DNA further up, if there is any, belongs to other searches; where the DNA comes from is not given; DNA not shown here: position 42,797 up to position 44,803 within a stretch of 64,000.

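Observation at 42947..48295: Candidate nucleotide/DNA-modification module: NodU/CmcH carbamoyltransferase with a HAD-like phosphatase, ThyX and an FAD oxidoreductase, inside a translationally coupled replication operon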

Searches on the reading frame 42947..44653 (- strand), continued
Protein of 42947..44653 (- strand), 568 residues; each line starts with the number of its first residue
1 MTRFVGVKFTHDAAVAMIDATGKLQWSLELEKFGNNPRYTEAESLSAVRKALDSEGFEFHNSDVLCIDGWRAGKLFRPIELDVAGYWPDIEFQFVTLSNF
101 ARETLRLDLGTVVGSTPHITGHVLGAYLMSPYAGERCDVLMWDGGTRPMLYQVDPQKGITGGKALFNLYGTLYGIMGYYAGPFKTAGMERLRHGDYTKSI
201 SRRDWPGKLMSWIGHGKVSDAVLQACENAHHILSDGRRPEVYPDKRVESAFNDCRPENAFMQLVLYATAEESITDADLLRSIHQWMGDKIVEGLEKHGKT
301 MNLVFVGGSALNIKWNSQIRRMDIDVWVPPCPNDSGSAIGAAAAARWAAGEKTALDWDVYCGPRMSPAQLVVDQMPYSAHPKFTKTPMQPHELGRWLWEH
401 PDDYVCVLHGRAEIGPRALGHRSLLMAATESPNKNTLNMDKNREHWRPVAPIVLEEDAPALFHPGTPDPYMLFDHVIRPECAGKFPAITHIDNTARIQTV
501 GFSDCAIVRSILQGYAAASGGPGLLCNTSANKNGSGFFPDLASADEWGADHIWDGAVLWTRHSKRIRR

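Call 26: find_encoding_contigs(protein=P0014, flank=10000, max_places=1)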
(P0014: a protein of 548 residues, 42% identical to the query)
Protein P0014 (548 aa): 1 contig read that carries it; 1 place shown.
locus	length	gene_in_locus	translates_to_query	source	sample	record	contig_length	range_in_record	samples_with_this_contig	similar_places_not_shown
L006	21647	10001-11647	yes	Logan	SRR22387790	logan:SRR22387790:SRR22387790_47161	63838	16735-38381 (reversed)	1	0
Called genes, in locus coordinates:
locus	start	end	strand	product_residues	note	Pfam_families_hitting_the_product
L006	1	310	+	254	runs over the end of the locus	PF10979:DUF2786 (weak), PF23771:DUF7168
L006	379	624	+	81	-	-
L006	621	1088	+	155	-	-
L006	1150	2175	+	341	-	PF06067:DUF932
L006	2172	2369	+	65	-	-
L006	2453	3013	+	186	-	-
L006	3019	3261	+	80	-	-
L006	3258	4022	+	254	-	PF26128:Gad2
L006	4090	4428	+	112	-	-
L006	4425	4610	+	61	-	-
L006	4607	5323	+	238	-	PF02511:Thy1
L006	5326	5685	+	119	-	-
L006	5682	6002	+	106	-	-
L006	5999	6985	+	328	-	PF02272:DHHA1 (weak)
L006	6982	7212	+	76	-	-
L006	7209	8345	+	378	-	-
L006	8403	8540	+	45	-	-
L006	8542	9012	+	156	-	PF25109:HAD_PNKP, PF24694:LNS2_PITM1-3 (faint)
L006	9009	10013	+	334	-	-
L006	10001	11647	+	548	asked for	PF02543:Carbam_trans_N, PF16861:Carbam_trans_C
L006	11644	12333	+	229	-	PF13561:adh_short_C2, PF00106:adh_short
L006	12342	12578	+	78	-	-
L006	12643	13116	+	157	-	PF13669:Glyoxalase_4 (weak)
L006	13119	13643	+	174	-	PF00929:RNase_T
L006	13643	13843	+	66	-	-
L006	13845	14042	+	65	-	-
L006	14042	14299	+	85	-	-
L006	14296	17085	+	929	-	PF02811:PHP, PF07733:DNA_pol3_alpha, PF17657:DNA_pol3_finger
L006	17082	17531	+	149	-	-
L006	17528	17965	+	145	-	-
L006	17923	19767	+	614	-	PF00176:SNF2-rel_dom (weak), PF00271:Helicase_C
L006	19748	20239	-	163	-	-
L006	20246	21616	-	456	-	-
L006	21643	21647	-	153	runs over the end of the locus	-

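Call 27: find_encoding_contigs(protein=P0045, flank=10000, max_places=1)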
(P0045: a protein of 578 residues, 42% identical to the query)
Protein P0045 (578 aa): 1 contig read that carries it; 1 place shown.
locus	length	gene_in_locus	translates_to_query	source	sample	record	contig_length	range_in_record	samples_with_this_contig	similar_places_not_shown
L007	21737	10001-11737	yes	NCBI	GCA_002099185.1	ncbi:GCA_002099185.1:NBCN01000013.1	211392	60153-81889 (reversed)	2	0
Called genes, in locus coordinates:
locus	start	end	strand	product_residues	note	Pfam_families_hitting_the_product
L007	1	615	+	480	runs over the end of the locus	PF00083:Sugar_tr (weak), PF07690:MFS_1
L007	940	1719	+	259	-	PF00398:RrnaAD (weak), PF13489:Methyltransf_23, PF08241:Methyltransf_11, PF08242:Methyltransf_12, PF13649:Methyltransf_25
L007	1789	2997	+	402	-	PF00438:S-AdoMet_synt_N, PF02772:S-AdoMet_synt_M, PF02773:S-AdoMet_synt_C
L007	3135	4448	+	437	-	PF03845:Spore_permease (weak), PF13520:AA_permease_2, PF00324:AA_permease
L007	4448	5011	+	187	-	PF04073:tRNA_edit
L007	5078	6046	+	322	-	PF00685:Sulfotransfer_1 (faint)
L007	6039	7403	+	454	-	PF07478:Dala_Dala_lig_C, PF13535:ATP-grasp_4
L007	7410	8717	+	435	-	PF05977:MFS_3, PF07690:MFS_1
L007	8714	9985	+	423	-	PF04339:FemAB_like (weak), PF13480:Acetyltransf_6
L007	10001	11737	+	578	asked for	PF02543:Carbam_trans_N, PF16861:Carbam_trans_C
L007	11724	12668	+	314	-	PF11583:AurF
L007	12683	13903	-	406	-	PF05139:Erythro_esteras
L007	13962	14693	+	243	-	PF00376:MerR, PF13411:MerR_1 (weak), PF28507:Rv1828_C (faint), PF00376:MerR, PF13411:MerR_1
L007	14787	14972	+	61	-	-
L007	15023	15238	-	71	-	PF04149:DUF397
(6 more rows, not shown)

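Call 28: find_encoding_contigs(protein=P0088, flank=10000, max_places=1)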
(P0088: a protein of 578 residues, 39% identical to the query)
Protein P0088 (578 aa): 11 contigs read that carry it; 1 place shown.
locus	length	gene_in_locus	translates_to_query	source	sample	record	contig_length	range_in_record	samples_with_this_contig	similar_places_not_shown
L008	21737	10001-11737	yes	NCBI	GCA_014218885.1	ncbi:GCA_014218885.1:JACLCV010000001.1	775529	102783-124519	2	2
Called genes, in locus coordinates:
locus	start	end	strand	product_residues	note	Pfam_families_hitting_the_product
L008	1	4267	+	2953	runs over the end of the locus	PF00501:AMP-binding, PF00550:PP-binding, PF00668:Condensation, PF00501:AMP-binding, PF00550:PP-binding, PF00668:Condensation, PF00501:AMP-binding, PF00550:PP-binding, +1 more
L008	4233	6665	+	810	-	PF00593:TonB_dep_Rec_b-barrel, PF14905:OMP_b-brl_3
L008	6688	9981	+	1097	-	PF18563:TubC_N, PF00668:Condensation, PF00501:AMP-binding, PF00550:PP-binding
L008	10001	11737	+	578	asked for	PF02543:Carbam_trans_N, PF16861:Carbam_trans_C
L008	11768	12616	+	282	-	-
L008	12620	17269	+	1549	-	PF18563:TubC_N, PF00668:Condensation, PF00501:AMP-binding, PF13193:AMP-binding_C (weak), PF00550:PP-binding, PF00668:Condensation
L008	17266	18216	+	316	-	PF02668:TauD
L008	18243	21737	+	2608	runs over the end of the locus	PF00501:AMP-binding, PF13193:AMP-binding_C (weak), PF00550:PP-binding, PF00668:Condensation, PF00501:AMP-binding, PF00282:Pyridoxal_deC, PF00501:AMP-binding, PF00668:Condensation, +1 more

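Call 33: search_solved_structures(query=window:42947-44653:-, max_evalue=0.001, show_alignments=2)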
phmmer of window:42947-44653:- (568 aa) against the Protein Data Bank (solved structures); distinct sequences matched with E-value up to 0.001: 12.
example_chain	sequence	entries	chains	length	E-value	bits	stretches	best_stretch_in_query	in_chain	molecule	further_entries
7xb6_A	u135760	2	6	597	9.7e-26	93.6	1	298-535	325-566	Carbamoyltransferase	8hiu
3ver_A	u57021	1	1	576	7.1e-21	77.5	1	302-537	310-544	O-carbamoyltransferase TobZ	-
3vex_A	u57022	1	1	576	7.7e-21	77.4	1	302-537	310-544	O-carbamoyltransferase TobZ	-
3ven_A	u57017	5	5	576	7.9e-21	77.4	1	302-537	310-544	O-carbamoyltransferase TobZ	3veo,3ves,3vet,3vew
3vf4_A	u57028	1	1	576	1.6e-20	76.3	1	302-535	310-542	O-carbamoyltransferase TobZ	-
3vf2_A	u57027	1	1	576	2.5e-20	75.7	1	302-537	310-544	O-carbamoyltransferase TobZ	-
3vez_A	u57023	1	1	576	3.6e-20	75.2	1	302-537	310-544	O-carbamoyltransferase TobZ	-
7vyj_A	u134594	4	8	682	6.2e-20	74.4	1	297-537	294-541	GdmN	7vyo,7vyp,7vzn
7vx0_A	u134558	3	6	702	6.9e-20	74.3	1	297-537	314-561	GdmN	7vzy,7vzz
7vzu_A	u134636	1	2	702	7e-20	74.3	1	297-537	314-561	GdmN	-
7vzq_A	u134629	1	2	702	7.5e-20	74.2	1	297-537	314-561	GdmN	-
9s2t_A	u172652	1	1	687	1.4e-18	69.9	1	301-534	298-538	Decarbamoylnovobiocin carbamoyltransferase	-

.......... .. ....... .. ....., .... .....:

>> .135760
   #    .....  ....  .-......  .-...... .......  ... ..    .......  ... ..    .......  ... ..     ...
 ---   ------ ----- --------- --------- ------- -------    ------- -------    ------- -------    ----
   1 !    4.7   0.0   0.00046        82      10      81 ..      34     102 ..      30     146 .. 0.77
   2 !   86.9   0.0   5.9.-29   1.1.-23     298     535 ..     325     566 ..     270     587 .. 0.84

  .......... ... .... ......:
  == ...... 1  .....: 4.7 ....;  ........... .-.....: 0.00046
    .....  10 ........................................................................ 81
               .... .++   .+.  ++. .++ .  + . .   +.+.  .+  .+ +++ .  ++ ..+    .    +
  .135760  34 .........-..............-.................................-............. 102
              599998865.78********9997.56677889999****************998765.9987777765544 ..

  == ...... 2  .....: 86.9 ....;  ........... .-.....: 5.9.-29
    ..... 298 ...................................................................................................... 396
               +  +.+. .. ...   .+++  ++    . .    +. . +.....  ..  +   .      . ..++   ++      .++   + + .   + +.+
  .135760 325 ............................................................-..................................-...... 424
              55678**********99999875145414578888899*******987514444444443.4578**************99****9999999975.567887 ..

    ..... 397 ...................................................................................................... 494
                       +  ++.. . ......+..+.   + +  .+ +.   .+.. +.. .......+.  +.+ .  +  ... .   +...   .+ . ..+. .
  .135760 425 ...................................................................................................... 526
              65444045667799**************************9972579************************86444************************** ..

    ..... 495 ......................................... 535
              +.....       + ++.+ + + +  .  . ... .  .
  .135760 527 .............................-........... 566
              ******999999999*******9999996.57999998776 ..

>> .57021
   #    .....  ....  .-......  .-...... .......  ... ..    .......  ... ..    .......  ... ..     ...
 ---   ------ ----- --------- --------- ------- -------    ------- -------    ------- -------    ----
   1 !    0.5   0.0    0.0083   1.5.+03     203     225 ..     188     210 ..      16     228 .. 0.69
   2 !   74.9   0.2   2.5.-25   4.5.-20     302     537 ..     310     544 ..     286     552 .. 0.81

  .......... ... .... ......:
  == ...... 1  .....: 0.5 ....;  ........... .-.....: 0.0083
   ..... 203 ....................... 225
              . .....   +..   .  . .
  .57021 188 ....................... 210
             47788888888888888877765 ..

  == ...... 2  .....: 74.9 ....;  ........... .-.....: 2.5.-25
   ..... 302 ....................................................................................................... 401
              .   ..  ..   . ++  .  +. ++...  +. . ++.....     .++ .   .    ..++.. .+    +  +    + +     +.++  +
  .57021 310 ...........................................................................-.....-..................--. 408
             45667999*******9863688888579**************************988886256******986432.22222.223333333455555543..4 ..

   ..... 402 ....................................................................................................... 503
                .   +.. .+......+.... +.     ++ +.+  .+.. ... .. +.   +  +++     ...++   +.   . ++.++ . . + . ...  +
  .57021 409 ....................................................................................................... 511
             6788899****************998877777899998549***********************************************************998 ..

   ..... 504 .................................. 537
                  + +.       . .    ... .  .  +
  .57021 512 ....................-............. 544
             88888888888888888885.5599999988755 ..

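Call 36: find_related_loci(query=A1, collection=viral_contigs, flank=10000)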
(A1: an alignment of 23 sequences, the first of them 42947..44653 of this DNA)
Query A1 (568 aa) in viral_contigs; peptide patterns used: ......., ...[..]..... (x = any residue, [..] = any of these).
47 stretches matched a pattern; 28 encode a relative of the query (tblastn E <= 1e-3); 27 distinct loci.
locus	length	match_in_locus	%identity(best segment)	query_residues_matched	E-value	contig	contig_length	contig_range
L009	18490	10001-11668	43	1-565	1e-125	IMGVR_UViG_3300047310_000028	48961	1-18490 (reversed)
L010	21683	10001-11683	42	1-562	2e-124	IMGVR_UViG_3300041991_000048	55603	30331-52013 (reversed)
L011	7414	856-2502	42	2-561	2e-117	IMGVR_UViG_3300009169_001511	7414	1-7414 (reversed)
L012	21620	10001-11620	41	5-547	2e-113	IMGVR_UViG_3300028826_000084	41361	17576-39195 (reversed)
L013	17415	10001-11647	41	1-561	1e-112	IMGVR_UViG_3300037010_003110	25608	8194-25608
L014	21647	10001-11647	41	1-561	2e-112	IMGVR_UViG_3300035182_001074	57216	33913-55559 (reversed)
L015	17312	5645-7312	41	4-550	3e-112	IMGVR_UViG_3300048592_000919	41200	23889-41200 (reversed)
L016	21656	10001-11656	40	2-561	4e-111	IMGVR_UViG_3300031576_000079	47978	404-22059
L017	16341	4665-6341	37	5-568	2e-110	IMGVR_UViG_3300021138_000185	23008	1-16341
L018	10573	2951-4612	38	4-561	4e-110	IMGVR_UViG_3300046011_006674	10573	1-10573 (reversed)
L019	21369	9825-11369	40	4-550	3e-100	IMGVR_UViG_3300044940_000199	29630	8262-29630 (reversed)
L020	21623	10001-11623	38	3-565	1e-98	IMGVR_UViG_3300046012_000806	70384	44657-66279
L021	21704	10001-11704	37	4-561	1e-98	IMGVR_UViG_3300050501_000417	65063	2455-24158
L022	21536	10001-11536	39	4-547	1e-98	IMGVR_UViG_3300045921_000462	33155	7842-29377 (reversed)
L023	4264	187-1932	36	4-552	1e-97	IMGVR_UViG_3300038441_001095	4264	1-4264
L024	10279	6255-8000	36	4-552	4e-97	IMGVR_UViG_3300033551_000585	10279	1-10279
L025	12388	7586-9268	34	1-561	8e-97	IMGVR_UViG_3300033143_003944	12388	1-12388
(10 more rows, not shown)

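Call 63: get_annotated_region(hit=H1, flank=5000)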
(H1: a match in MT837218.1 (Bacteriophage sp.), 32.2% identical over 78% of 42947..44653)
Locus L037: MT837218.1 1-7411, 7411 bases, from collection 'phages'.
description: UNVERIFIED: Bacteriophage sp. clone scaffold_4190 genomic sequence.
organism: Bacteriophage sp. (NCBI taxid 38018)
taxonomy: Viruses
host: -; source: human fecal samples; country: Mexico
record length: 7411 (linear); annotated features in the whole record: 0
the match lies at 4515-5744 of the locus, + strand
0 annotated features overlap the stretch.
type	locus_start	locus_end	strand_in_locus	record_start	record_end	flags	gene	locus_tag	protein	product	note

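Call 69: find_encoding_contigs(protein=P0001, flank=10000, max_places=3)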
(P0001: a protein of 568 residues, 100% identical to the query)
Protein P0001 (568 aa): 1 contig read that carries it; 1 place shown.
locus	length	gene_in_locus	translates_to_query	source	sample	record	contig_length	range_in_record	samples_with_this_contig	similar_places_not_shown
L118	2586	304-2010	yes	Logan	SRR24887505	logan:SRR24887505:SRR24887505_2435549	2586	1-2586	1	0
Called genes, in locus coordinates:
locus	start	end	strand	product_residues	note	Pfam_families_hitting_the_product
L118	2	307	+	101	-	?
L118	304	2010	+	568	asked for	PF02543:Carbam_trans_N, PF16861:Carbam_trans_C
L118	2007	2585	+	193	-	?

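Call 78: find_encoding_contigs(protein=P0060, flank=8000, max_places=1)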
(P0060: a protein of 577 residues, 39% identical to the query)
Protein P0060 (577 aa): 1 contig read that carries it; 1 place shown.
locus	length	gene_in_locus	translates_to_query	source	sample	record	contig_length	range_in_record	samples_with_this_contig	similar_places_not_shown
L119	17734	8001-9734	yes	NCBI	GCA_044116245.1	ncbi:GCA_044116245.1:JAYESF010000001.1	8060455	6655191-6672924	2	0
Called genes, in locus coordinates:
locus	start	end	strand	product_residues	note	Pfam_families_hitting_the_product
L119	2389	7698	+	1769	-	PF00501:AMP-binding, PF13193:AMP-binding_C, PF00550:PP-binding, PF00668:Condensation, PF00501:AMP-binding, PF13193:AMP-binding_C, PF00550:PP-binding, PF00975:Thioesterase, +1 more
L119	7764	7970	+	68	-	PF03621:MbtH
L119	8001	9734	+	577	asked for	PF02543:Carbam_trans_N, PF16861:Carbam_trans_C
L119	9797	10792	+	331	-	PF02527:GidB (weak), PF13489:Methyltransf_23, PF05175:MTS, PF02390:Methyltransf_4, PF13847:Methyltransf_31, PF08241:Methyltransf_11, PF08242:Methyltransf_12, PF13649:Methyltransf_25, +2 more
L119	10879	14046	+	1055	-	PF00668:Condensation, PF00501:AMP-binding, PF13193:AMP-binding_C, PF00550:PP-binding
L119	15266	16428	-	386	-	PF01527:HTH_Tnp_1, PF13384:HTH_23 (faint), PF00665:rve, PF13683:rve_3 (weak)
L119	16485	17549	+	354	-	PF01548:DEDD_Tnp_IS110, PF02371:Transposase_20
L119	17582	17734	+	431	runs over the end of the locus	PF00561:Abhydrolase_1, PF12146:Hydrolase_4, PF12697:Abhydrolase_6, PF02627:CMD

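Call 79: find_encoding_contigs(protein=P0113, flank=8000, max_places=1)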
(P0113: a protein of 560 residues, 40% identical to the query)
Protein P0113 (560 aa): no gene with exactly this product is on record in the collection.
